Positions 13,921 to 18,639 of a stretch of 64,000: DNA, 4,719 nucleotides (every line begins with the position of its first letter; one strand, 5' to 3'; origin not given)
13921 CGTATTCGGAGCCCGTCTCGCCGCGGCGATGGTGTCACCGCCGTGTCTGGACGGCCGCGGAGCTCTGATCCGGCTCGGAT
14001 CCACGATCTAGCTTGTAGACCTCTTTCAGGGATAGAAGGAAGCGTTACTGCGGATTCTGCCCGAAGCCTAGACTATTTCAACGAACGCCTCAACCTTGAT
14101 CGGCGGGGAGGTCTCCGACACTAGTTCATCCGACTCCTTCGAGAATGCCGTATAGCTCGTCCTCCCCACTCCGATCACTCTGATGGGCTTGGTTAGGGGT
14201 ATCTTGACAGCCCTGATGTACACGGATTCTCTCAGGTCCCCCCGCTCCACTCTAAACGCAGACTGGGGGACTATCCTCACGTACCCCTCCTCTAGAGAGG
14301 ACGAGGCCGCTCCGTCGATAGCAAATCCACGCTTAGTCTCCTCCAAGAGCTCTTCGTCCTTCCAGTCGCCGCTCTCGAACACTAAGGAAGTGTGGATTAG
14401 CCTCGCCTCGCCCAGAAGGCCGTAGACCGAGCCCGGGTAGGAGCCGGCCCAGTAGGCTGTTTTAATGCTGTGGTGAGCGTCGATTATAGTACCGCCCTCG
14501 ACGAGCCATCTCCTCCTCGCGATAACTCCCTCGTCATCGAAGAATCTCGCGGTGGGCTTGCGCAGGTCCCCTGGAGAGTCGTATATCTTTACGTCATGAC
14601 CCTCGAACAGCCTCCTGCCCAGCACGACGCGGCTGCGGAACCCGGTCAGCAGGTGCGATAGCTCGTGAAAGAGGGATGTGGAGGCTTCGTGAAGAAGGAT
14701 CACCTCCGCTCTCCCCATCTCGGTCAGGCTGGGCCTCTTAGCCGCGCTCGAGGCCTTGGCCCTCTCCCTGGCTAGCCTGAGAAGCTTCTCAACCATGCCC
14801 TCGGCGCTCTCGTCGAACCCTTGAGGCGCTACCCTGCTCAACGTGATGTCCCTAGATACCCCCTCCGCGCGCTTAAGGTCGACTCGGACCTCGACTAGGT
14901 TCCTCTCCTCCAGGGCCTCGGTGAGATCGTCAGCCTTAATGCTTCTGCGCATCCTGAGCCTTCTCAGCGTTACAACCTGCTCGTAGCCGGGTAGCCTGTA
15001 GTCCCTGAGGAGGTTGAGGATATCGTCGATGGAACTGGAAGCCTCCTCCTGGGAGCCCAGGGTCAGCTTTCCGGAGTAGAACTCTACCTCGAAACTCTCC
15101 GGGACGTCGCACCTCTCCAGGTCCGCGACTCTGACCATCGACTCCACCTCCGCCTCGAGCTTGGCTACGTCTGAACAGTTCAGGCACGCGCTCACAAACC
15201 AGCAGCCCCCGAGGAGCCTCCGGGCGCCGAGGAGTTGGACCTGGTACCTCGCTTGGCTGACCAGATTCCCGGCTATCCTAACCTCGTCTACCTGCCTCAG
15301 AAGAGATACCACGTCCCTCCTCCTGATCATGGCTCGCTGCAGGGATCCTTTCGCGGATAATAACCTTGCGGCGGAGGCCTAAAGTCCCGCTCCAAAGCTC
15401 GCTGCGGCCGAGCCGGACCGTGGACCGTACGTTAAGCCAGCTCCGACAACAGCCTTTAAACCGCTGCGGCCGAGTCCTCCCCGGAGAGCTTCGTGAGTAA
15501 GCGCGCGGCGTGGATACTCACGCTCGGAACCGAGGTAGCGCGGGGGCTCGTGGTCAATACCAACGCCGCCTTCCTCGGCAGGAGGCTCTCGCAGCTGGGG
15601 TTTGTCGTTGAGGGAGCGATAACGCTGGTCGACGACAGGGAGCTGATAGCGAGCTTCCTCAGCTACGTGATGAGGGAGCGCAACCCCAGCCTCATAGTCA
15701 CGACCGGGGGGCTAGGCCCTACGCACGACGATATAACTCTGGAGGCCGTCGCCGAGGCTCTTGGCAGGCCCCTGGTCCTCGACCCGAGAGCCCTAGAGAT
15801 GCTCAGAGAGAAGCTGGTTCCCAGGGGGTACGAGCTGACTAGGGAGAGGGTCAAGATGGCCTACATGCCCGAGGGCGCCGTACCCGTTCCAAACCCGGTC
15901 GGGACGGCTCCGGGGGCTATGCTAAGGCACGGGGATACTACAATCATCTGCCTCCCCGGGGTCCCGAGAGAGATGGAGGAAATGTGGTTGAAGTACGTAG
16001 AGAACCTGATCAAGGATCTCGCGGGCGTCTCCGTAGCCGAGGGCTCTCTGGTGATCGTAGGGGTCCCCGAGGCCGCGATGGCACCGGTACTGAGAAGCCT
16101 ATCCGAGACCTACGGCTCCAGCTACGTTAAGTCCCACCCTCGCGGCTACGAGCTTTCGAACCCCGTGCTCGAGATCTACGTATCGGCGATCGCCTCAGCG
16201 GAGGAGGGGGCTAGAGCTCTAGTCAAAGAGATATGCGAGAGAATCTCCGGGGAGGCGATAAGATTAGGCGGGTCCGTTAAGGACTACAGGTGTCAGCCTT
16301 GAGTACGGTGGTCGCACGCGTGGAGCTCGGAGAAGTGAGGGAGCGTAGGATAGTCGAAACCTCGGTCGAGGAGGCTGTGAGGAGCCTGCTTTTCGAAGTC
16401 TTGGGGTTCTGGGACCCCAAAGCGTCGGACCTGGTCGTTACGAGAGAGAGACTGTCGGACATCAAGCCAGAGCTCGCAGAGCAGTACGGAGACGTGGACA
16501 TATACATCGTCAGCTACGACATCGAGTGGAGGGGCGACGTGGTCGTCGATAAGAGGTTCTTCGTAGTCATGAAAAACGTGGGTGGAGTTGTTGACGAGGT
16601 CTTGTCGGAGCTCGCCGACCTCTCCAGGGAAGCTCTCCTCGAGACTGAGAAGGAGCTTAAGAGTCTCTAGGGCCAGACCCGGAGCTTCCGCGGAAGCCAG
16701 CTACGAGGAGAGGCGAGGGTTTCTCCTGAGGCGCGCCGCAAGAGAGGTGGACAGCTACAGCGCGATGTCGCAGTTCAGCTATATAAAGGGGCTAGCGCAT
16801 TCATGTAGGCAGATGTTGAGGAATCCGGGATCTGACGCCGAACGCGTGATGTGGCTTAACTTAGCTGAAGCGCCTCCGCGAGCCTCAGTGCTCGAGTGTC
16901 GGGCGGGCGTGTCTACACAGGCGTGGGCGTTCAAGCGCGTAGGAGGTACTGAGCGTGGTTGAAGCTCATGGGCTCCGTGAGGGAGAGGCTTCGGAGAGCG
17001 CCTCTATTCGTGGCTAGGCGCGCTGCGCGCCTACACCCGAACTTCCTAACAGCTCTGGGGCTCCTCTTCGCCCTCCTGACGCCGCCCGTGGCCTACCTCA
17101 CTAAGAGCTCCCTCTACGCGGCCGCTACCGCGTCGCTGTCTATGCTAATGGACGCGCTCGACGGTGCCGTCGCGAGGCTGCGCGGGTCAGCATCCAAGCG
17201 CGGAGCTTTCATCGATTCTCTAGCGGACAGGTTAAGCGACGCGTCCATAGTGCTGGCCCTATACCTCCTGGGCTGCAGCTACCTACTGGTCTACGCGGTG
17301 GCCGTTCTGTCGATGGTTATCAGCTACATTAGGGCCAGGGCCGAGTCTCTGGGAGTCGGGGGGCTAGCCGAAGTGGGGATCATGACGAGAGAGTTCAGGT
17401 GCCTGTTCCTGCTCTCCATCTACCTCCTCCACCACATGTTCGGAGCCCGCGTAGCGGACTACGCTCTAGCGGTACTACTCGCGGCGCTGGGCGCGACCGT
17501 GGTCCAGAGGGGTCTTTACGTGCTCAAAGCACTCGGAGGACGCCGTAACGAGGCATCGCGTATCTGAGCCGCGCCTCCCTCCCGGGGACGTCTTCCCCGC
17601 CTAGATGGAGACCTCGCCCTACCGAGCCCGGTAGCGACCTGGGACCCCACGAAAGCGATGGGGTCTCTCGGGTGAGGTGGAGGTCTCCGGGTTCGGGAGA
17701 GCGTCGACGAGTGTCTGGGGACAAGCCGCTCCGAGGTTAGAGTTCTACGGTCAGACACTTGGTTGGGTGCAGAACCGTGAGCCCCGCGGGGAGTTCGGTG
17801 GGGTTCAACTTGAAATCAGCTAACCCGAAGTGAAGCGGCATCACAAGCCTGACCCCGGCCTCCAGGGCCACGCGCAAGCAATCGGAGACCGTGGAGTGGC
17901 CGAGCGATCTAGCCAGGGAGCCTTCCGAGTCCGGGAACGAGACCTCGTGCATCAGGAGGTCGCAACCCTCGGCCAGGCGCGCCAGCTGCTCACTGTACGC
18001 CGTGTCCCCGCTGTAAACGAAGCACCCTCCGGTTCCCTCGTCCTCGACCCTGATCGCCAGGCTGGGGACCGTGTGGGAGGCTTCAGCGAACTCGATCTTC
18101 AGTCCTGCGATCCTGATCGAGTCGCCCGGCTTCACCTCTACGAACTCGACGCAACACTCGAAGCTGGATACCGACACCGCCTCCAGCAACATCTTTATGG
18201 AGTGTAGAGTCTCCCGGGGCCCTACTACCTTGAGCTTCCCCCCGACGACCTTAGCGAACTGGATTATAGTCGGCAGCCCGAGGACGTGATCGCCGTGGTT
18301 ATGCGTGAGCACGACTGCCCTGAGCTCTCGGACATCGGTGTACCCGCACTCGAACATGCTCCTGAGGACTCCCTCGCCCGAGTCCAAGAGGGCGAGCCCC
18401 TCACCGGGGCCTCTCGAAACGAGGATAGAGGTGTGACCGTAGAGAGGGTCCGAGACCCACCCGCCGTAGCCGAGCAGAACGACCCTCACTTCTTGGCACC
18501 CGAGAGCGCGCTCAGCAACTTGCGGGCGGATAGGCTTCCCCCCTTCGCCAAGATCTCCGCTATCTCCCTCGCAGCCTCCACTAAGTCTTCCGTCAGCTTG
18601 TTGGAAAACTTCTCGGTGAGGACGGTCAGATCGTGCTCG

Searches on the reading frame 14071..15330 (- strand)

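Call 58: search_protein_families(library=pfam, proteins=[window:14071-15330:-], max_evalue=0.0001)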
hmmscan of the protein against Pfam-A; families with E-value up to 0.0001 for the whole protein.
window:14071-15330:- (420 aa): 1 family
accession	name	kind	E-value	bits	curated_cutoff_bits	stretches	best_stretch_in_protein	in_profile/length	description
PF19289.4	PmbA_TldD_3rd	-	3.3e-14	53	22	1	207-370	3-177/220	PmbA/TldA metallopeptidase C-terminal domain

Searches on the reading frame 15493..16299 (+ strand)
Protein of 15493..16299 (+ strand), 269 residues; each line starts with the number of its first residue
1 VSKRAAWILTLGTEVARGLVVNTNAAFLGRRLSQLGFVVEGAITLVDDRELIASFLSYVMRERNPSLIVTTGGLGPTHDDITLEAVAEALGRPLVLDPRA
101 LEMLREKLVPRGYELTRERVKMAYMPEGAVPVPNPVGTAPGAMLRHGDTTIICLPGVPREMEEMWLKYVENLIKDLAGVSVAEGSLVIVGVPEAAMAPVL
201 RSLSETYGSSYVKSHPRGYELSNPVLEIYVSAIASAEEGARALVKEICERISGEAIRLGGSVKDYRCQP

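Call 58: search_protein_families(library=pfam, proteins=[window:15493-16299:+], max_evalue=0.0001)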
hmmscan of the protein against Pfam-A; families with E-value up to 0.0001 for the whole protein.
window:15493-16299:+ (269 aa): 1 family
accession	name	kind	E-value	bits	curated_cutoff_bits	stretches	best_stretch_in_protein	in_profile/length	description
PF00994.29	MoCF_biosynth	-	1.5e-33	116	26.6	1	8-173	2-142/144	Probable molybdopterin binding domain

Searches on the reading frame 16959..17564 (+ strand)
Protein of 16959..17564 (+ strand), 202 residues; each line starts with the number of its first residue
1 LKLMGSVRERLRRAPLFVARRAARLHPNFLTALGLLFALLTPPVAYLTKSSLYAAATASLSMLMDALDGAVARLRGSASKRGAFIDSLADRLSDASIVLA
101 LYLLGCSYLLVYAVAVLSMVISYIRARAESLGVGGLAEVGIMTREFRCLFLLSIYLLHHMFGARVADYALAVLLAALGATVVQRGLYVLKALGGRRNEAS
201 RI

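Call 58: search_protein_families(library=pfam, proteins=[window:16959-17564:+], max_evalue=0.0001)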
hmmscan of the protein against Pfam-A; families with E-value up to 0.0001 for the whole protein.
window:16959-17564:+ (202 aa): 1 family
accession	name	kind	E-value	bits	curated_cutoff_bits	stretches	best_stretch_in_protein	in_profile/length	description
PF01066.26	CDP-OH_P_transf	-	5.7e-16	59.7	22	1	26-175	3-145/152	CDP-alcohol phosphatidyltransferase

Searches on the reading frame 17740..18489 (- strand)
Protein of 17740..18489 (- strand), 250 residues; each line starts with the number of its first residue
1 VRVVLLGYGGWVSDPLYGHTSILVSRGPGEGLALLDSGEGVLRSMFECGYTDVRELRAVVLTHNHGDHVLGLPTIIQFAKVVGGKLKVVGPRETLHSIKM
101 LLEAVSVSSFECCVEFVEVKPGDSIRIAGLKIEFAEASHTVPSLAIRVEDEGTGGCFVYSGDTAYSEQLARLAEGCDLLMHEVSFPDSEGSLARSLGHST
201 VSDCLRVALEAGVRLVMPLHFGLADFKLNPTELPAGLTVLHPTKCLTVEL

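Call 58: search_protein_families(library=pfam, proteins=[window:17740-18489:-], max_evalue=0.0001)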
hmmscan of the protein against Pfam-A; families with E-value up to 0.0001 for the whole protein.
window:17740-18489:- (250 aa): 2 families
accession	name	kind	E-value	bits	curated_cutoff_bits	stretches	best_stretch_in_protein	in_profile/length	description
PF12706.13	Lactamase_B_2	-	8.1e-25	88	27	1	50-221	25-200/200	Beta-lactamase superfamily domain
PF00753.33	Lactamase_B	-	1.6e-08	35.2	22.7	1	18-196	5-181/196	Metallo-beta-lactamase superfamily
